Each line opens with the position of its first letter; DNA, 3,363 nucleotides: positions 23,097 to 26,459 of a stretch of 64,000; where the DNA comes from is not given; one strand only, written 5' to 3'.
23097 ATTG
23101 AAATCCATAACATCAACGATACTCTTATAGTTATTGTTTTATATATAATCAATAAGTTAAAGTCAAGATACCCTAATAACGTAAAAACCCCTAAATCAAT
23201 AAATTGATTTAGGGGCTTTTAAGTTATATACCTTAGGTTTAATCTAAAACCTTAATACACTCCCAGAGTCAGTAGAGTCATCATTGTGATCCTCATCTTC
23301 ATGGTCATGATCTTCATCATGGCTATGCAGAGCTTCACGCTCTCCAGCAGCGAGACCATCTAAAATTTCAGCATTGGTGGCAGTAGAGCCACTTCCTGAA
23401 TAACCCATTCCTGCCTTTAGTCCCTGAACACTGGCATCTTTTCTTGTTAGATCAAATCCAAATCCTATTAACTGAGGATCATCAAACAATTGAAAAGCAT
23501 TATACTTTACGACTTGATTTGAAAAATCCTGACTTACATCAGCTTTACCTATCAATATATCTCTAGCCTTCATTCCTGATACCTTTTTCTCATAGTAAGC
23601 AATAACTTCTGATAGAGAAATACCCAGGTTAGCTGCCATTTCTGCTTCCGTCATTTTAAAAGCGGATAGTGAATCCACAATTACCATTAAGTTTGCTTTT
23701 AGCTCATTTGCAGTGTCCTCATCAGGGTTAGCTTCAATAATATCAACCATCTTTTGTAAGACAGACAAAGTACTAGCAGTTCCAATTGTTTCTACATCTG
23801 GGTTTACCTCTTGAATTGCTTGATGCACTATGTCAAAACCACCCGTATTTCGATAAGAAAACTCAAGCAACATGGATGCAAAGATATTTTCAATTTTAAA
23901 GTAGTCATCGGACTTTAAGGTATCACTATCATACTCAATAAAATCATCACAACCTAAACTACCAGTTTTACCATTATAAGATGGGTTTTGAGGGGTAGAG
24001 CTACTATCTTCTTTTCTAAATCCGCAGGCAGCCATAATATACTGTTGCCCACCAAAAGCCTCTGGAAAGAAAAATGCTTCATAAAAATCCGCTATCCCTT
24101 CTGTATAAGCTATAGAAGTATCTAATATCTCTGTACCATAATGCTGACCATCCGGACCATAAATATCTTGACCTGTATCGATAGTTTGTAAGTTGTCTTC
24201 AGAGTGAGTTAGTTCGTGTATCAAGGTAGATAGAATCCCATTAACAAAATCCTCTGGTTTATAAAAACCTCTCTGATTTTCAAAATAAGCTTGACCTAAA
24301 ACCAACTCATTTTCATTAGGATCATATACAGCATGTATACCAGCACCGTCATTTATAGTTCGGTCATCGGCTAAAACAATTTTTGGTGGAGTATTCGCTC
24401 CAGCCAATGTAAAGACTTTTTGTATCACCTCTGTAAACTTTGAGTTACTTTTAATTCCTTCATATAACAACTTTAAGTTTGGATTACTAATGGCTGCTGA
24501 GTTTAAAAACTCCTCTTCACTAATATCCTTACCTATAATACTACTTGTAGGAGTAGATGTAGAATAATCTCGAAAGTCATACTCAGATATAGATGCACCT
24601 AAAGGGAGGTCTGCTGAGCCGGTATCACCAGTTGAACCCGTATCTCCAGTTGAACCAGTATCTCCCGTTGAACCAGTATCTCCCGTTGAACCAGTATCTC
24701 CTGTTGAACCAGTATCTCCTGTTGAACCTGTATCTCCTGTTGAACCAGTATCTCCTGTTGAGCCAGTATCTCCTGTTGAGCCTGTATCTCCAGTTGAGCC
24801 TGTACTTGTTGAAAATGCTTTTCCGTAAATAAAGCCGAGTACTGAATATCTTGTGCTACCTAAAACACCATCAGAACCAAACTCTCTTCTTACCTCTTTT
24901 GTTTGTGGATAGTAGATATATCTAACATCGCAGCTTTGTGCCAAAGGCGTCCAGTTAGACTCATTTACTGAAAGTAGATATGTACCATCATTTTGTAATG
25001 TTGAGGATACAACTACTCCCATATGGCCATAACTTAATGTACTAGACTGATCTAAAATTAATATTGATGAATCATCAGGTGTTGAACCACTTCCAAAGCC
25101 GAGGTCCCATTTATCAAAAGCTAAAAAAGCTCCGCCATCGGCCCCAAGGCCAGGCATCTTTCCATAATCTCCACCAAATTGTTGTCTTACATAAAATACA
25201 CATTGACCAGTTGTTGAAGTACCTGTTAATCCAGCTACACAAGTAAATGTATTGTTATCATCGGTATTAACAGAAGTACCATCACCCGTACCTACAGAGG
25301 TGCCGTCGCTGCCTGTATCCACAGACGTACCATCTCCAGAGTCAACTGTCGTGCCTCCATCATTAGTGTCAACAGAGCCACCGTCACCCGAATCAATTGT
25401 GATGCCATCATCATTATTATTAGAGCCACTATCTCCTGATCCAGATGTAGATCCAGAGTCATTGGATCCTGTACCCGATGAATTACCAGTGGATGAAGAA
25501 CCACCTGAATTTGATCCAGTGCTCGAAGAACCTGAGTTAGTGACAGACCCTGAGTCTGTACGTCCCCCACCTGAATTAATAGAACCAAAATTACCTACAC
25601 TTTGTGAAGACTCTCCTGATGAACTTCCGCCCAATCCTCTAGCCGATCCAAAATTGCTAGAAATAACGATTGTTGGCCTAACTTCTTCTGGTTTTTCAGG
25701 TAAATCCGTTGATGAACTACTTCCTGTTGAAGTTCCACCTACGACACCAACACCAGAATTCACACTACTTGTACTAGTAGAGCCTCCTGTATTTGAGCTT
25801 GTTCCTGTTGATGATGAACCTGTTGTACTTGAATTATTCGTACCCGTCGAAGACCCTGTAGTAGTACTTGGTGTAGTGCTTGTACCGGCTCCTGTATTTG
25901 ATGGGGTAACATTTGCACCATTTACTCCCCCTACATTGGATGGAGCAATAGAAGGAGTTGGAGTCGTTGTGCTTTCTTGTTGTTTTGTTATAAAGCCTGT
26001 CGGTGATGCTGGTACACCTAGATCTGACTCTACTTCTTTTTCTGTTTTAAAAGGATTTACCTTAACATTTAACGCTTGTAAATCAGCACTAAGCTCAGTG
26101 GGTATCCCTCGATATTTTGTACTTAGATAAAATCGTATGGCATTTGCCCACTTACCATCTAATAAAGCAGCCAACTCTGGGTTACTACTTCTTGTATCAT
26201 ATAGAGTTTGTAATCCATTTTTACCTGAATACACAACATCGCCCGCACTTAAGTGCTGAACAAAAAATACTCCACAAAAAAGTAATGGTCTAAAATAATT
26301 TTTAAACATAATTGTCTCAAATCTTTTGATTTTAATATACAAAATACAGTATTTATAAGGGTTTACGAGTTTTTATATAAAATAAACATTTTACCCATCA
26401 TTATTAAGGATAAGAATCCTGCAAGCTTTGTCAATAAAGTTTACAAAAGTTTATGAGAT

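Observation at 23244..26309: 1021-aa secreted chimera with a CHAP domain, collagen-like (GSTGDT)n spacer, HExxH zincin-like domain and a His/Asp-rich tail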

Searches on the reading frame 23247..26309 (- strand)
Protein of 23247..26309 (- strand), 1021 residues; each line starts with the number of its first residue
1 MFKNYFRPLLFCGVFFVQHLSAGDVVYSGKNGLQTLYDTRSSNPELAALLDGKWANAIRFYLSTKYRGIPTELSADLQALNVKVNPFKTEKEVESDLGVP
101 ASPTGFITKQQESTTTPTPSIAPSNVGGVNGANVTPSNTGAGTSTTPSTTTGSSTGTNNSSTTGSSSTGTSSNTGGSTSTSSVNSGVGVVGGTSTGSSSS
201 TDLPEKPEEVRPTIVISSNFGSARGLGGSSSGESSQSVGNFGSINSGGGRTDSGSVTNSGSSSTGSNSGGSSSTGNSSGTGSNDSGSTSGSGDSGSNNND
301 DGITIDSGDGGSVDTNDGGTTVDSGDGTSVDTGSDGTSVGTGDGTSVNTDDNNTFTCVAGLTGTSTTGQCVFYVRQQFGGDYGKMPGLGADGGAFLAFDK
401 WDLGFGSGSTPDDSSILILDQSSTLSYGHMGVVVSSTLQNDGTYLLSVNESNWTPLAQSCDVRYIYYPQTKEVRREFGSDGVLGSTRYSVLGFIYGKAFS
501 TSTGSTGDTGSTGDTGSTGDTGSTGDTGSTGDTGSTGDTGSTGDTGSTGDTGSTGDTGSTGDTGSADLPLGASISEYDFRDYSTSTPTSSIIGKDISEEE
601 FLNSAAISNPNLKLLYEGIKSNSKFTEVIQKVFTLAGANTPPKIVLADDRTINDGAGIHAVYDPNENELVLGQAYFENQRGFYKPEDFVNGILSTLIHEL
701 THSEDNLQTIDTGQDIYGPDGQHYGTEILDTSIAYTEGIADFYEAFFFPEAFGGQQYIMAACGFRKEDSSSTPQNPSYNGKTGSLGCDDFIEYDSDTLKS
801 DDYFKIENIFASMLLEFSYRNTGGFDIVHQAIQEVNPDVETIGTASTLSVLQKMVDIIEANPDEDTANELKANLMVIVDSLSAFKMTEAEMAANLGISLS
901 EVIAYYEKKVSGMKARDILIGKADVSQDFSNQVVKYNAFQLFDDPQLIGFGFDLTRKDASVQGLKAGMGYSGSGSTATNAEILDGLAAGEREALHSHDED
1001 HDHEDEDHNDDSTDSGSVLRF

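Call 4: search_protein_families(library=pfam, proteins=[window:23247-26309:-], max_evalue=1)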
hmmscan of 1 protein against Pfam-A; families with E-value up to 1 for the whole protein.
window:23247-26309:- (1021 aa): 2 families
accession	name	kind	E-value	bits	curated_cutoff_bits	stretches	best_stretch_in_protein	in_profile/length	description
PF01391.23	Collagen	-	3.7e-08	33.4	27.2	1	505-562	2-59/60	Collagen triple helix repeat (20 copies)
PF14521.12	Aspzincin_M35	-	0.14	13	30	1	659-713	61-113/142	Lysine-specific metallo-endopeptidase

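Call 5: search_protein_families(library=ncbifam, proteins=[window:23247-26309:-], max_evalue=1)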
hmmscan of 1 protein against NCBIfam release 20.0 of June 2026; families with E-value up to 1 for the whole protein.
window:23247-26309:- (1021 aa): 3 families
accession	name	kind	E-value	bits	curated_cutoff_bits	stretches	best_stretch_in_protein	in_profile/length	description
NF038329.2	gly_rich_SclB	equivalog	4.1e-09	35.9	325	1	503-564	116-177/442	LPXTG-anchored collagen-like adhesin Scl2/SclB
NF038330.1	adhesin_SclA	exception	8e-09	35.6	400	1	503-564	164-225/405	LPXTG-anchored collagen-like adhesin Scl1/SclA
NF046116.1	adhesin_Lcl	equivalog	6.8e-08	31.5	500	1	502-565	76-139/431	collagen-like adhesin Lcl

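Call 47: list_cluster_members(proteins=[window:23247-26309:-, window:26489-27964:-, window:29357-29782:-, window:20791-22407:+])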
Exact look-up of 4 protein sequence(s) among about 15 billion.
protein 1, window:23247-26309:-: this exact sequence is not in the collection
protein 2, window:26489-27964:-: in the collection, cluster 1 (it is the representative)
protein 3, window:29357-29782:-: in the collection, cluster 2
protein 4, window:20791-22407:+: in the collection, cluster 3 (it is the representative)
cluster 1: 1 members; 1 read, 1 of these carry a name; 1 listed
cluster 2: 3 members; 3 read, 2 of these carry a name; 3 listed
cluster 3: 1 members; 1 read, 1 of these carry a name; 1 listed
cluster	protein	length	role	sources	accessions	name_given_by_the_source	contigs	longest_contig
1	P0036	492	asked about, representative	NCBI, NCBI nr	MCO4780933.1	MAG: radical SAM protein [Candidatus Cloacimonetes bacterium] | radical SAM protein [Candidatus Cloacimonadota bacterium]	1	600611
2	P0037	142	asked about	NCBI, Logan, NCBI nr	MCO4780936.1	MAG: 50S ribosomal protein L13 [Candidatus Cloacimonetes bacterium] | 50S ribosomal protein L13 [Candidatus Cloacimonadota bacterium]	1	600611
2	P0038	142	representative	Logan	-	-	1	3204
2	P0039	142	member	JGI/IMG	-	large subunit ribosomal protein L13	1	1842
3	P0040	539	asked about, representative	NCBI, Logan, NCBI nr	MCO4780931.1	MAG: sodium:alanine symporter family protein [Candidatus Cloacimonetes bacterium] | sodium:alanine symporter family protein [Candidatus Cloacimonadota bacterium]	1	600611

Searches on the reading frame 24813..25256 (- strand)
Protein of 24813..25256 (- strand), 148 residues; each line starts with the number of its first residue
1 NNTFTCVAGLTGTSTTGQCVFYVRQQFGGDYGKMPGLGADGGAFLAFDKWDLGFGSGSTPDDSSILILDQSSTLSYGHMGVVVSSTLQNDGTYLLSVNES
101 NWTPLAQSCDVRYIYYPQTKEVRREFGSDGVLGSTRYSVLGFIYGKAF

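Call 7: search_protein_families(library=pfam, proteins=[window:24813-25256:-], max_evalue=10)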
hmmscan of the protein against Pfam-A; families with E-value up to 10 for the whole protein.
seq(148 aa): 2 families
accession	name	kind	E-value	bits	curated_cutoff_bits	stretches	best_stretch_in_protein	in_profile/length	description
PF05257.22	CHAP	-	3.8e-06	27.7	26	1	14-94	6-76/81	CHAP domain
PF18764.7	nos_propeller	-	0.24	11.8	30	1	75-98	7-30/71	Nitrous oxide reductase propeller repeat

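Call 8: search_solved_structures(query=window:24813-25256:-, max_evalue=10, show_alignments=3)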
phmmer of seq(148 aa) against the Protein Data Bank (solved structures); distinct sequences matched with E-value up to 10: 3.
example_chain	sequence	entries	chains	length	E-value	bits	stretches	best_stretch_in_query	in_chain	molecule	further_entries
2lrj_A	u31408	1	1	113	0.0018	21.4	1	14-103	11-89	Staphyloxanthin biosynthesis protein, putative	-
2k3a_A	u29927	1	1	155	0.017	18.3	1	12-104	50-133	CHAP domain protein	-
6j0m_A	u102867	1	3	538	1.6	11.9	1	23-98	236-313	Pvc8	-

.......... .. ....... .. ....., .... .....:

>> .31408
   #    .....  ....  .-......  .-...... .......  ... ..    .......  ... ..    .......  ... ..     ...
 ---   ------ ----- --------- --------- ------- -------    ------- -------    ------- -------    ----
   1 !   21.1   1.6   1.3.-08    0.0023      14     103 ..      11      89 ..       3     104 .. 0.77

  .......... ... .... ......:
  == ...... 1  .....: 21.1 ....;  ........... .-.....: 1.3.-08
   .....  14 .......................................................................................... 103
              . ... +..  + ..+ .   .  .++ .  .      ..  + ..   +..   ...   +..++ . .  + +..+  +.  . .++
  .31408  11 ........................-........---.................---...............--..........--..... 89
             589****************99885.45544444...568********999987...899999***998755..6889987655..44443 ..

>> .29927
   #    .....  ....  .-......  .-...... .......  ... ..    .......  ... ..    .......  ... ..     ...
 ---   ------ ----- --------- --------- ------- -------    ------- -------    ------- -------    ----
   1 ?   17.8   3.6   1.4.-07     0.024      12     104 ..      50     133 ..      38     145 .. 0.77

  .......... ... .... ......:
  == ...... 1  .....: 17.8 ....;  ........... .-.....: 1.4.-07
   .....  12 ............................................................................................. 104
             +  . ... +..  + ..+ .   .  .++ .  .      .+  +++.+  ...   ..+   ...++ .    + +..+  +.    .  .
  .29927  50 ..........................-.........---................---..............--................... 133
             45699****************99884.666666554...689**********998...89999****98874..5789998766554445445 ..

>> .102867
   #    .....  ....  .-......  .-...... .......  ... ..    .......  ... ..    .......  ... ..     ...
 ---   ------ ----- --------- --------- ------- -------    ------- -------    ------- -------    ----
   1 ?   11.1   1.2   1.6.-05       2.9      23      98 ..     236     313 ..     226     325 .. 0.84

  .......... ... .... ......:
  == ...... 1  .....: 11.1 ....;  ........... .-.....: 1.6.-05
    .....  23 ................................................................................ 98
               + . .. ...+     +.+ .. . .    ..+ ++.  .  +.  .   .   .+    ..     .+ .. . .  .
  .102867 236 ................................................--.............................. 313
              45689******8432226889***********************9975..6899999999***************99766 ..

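Call 88: search_protein_families(library=phrogs, proteins=[window:24813-25256:-], max_evalue=0.01)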
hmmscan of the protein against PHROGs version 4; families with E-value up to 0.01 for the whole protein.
seq(148 aa): 0 families

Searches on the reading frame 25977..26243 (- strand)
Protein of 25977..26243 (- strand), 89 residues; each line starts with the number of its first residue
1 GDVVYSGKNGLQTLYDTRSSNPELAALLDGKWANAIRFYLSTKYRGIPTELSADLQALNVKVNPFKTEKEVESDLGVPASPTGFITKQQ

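Call 7: search_protein_families(library=pfam, proteins=[window:25977-26243:-], max_evalue=10)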
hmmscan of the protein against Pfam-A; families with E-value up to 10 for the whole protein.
seq(89 aa): 0 families

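Call 88: search_protein_families(library=phrogs, proteins=[window:25977-26243:-], max_evalue=0.01)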
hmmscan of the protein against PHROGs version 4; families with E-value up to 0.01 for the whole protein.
seq(89 aa): 0 families
